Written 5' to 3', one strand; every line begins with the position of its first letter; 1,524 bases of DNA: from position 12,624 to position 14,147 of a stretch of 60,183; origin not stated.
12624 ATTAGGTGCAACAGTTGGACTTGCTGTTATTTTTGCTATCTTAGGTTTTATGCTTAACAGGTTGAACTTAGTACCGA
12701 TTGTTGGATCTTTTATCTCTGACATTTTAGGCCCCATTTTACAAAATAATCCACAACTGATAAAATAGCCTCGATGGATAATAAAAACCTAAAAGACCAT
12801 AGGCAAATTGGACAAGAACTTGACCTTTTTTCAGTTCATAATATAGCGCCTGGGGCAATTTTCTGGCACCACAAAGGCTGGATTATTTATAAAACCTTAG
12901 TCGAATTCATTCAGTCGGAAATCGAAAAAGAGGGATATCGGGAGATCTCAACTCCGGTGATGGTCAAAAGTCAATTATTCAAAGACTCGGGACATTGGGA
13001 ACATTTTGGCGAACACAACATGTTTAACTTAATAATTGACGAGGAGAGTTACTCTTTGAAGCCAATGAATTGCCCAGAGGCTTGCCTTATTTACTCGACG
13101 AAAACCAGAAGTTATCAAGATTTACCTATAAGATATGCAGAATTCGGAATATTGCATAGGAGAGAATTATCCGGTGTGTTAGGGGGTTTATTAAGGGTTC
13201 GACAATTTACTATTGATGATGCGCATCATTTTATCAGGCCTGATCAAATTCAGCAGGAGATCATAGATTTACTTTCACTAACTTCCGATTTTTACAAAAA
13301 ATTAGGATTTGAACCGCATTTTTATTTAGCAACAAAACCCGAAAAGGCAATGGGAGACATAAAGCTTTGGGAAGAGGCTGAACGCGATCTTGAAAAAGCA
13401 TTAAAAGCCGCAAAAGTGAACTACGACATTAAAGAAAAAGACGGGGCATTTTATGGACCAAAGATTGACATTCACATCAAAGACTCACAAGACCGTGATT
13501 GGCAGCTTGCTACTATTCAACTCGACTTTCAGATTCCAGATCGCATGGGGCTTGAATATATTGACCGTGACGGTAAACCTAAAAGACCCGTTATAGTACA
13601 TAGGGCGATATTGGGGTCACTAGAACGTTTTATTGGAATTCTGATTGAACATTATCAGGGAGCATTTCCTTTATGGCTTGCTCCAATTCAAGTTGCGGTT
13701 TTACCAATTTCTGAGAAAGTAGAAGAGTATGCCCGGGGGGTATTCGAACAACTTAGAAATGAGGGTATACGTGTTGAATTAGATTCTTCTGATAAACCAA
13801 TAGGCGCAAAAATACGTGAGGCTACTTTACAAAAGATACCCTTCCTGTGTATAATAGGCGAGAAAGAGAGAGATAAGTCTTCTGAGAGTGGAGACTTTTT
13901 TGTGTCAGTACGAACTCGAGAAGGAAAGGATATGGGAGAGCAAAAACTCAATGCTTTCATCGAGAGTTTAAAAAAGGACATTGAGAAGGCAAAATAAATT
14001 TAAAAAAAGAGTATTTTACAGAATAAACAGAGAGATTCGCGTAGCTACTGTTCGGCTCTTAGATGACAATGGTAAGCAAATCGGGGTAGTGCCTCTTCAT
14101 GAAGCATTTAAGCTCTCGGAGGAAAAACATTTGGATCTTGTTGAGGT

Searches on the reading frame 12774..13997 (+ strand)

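Call 7: search_protein_families(library=pfam, proteins=[window:12774-13997:+])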
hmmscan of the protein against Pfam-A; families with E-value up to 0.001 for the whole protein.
window:12774-13997:+ (407 aa): 2 families
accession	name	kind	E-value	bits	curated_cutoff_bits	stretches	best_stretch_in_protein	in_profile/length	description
PF00587.30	tRNA-synt_2b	-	2.4e-44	152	29.3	1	89-294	6-179/179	tRNA synthetase class II core domain (G, H, P, S and T)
PF03129.25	HGTP_anticodon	-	1.8e-19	70.1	21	1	306-401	1-93/94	Anticodon binding domain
